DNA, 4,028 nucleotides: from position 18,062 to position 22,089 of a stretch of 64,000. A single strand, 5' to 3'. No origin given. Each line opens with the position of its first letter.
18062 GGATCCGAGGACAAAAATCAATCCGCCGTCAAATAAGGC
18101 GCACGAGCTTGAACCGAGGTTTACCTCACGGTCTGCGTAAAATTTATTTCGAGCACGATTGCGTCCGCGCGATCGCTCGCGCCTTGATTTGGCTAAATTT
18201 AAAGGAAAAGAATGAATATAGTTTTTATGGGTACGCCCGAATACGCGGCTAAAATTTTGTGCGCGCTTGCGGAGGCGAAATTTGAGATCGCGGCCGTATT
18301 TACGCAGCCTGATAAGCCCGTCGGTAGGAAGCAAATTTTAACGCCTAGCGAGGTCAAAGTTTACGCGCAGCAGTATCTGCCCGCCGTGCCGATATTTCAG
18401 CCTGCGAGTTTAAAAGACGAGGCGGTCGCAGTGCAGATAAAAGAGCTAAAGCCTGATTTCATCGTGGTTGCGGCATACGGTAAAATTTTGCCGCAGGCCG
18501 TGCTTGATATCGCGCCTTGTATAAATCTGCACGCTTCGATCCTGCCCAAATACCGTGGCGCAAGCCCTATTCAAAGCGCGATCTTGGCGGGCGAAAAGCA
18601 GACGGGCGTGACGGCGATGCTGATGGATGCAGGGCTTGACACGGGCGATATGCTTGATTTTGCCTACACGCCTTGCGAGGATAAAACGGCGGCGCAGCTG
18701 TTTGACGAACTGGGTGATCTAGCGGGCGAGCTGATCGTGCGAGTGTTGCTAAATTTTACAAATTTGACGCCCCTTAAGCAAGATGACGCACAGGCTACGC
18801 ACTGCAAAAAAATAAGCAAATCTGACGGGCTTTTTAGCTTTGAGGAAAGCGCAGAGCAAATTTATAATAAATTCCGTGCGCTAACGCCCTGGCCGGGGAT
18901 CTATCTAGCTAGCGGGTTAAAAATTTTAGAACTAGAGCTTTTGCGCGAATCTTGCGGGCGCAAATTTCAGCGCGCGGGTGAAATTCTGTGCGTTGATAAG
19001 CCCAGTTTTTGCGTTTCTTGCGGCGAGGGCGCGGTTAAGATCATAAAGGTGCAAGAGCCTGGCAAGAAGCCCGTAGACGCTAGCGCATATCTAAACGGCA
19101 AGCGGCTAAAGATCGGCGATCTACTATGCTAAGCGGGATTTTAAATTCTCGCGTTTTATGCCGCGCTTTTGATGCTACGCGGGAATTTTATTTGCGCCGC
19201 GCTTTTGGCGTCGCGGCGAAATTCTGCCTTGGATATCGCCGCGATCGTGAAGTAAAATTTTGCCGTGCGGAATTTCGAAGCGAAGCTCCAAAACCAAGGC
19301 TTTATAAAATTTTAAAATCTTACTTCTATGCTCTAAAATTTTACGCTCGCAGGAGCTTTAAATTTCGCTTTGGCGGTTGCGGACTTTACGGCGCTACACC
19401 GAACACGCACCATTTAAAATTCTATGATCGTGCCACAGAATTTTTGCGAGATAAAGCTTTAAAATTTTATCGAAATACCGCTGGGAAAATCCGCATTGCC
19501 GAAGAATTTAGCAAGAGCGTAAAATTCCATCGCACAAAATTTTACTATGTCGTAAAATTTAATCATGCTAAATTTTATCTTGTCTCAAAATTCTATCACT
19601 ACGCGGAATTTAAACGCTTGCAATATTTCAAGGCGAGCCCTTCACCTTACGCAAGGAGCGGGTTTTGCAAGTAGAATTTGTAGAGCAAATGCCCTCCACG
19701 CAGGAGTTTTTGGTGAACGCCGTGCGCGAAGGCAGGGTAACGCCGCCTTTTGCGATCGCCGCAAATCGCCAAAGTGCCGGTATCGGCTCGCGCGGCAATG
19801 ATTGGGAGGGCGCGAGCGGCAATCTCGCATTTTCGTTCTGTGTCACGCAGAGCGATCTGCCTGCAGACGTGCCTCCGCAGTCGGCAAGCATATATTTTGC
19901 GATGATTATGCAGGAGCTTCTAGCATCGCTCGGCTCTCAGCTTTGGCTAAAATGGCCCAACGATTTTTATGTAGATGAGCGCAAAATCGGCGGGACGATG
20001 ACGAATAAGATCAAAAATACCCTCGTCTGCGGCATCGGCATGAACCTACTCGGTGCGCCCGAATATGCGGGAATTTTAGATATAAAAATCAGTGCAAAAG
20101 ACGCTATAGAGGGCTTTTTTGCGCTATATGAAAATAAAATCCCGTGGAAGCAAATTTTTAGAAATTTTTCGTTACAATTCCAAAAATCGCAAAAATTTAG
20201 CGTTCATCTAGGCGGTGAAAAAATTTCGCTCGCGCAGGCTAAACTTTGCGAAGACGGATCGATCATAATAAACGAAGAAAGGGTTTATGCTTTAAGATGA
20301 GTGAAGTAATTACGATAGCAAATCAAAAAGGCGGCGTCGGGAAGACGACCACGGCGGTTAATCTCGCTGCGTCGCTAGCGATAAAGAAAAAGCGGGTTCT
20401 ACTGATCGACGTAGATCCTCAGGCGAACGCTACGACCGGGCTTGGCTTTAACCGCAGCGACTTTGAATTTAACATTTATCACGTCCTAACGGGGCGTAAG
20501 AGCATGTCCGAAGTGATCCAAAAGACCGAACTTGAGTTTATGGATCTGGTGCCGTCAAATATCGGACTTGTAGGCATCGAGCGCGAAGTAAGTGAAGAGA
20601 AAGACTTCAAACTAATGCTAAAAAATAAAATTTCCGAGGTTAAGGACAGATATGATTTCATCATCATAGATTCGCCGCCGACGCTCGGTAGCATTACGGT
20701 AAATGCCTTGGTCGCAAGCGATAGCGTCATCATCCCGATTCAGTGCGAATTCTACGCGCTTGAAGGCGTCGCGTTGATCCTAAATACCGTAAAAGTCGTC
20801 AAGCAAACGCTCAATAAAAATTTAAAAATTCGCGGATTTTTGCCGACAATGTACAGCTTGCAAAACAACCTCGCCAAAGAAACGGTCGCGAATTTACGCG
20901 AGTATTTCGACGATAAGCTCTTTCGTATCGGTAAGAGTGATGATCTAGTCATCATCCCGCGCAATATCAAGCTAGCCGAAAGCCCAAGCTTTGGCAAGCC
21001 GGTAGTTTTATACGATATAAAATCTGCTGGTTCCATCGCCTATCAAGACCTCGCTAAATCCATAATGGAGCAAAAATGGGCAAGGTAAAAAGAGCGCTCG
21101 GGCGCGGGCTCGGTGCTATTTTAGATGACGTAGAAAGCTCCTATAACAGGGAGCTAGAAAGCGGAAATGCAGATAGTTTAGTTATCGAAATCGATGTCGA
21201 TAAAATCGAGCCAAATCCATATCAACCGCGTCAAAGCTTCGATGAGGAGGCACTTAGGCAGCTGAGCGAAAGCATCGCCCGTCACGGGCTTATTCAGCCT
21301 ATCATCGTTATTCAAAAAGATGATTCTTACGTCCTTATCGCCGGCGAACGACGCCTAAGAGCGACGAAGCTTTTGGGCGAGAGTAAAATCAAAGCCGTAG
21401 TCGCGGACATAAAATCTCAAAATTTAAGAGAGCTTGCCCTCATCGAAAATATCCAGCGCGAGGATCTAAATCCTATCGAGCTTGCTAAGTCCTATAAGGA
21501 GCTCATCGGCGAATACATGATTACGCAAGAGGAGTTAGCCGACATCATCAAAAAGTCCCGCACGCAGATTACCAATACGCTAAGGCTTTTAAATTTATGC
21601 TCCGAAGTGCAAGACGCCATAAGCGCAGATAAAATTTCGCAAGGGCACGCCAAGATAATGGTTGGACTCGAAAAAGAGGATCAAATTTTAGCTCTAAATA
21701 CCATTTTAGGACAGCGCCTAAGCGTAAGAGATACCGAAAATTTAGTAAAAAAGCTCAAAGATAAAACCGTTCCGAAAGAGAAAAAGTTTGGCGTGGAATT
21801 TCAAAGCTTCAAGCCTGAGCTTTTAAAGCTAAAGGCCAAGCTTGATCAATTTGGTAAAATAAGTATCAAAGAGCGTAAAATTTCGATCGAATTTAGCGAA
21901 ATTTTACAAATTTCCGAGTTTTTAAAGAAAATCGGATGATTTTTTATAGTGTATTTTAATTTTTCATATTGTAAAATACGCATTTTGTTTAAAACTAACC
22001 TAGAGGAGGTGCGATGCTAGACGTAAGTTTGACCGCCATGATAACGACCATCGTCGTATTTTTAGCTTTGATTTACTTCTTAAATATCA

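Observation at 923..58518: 14-bp perfect palindrome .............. occurs at least 13 times, almost always outside coding sequence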

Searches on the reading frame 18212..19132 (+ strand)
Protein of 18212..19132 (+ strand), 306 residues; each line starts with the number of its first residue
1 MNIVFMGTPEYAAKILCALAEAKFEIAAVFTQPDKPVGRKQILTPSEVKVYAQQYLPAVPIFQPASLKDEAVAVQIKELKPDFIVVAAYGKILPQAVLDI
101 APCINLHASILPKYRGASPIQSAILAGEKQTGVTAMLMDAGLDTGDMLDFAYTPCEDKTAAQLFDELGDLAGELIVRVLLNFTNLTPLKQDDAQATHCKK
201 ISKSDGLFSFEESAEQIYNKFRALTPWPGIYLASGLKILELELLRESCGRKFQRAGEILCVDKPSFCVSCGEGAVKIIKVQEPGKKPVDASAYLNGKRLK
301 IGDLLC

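Call 41: search_protein_families(library=pfam, proteins=[window:18212-19132:+], max_evalue=0.001)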
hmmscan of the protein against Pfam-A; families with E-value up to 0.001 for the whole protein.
window:18212-19132:+ (306 aa): 2 families
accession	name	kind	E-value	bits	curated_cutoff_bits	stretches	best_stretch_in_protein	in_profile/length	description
PF00551.24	Formyl_trans_N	-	1.3e-39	136.2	26.1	1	1-179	1-181/181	Formyl transferase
PF02911.23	Formyl_trans_C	-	2.1e-22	79.6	21.1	1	200-298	1-100/100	Formyl transferase, C-terminal domain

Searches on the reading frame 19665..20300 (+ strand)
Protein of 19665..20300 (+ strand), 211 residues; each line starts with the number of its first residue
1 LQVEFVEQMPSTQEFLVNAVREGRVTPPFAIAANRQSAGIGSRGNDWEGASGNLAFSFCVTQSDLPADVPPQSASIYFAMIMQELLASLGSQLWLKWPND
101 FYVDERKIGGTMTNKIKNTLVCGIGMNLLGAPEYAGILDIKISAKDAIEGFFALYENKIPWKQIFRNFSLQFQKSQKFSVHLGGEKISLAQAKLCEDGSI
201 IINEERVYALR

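Call 41: search_protein_families(library=pfam, proteins=[window:19665-20300:+], max_evalue=0.001)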
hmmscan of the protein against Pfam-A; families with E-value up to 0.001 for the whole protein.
window:19665-20300:+ (211 aa): 2 families
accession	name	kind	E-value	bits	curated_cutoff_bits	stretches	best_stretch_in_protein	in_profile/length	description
PF03099.24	BPL_LplA_LipB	-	9.2e-18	64.9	21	1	7-124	3-130/133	Biotin/lipoate A/B protein ligase family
PF21948.1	LplA-B_cat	-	0.00011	22.6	27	0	51-128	72-146/200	Lipoyl protein ligase A/B catalytic domain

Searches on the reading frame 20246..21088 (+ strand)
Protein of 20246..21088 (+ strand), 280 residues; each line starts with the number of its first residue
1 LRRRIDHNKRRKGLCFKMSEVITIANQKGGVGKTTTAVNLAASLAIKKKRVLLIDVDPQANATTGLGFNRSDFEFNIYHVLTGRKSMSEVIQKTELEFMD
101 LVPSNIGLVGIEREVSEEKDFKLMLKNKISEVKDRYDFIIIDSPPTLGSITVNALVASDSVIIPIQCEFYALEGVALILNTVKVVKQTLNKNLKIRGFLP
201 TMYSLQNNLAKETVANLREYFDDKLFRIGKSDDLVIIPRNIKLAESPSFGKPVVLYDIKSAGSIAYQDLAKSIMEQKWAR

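Call 41: search_protein_families(library=pfam, proteins=[window:20246-21088:+], max_evalue=0.001)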
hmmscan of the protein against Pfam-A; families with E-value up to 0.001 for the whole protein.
window:20246-21088:+ (280 aa): 8 families
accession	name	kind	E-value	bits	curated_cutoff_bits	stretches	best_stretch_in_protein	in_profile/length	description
PF13614.12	AAA_31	-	9.5e-69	231.3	27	1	20-195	2-177/177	AAA domain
PF01656.29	CbiA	-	1.9e-26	92.9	25.4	1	22-253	1-125/125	CobQ/CobB/MinD/ParA nucleotide binding domain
PF09140.17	MipZ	-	1.1e-13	51.6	20.7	1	21-179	2-143/262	ATPase MipZ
PF10609.15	ParA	-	1.4e-12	48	27.1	1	18-273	2-245/246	NUBPL iron-transfer P-loop NTPase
PF06564.18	CBP_BcsQ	-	5.6e-09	36.3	21.3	1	21-165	3-145/234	Cellulose biosynthesis protein BcsQ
PF02374.21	ArsA_ATPase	-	7.7e-09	35.6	24.3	1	27-261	8-238/305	Anion-transporting ATPase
PF00142.24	Fer4_NifH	-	4.5e-08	33.3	25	1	27-86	7-64/271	4Fe-4S iron sulfur cluster binding proteins, NifH/frxC family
PF07015.17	VirC1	-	2.4e-05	24.2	24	1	21-58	3-40/231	VirC1 protein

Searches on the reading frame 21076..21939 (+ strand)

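Call 41: search_protein_families(library=pfam, proteins=[window:21076-21939:+], max_evalue=0.001)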
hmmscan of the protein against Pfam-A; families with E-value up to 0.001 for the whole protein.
window:21076-21939:+ (287 aa): 2 families
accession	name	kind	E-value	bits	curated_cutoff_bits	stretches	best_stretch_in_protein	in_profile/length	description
PF17762.8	HTH_ParB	-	6.2e-33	113.4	22.6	1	129-228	1-101/102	ParB HTH domain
PF02195.25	ParB_N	-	1.6e-28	99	26.3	1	37-127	4-95/95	ParB N-terminal domain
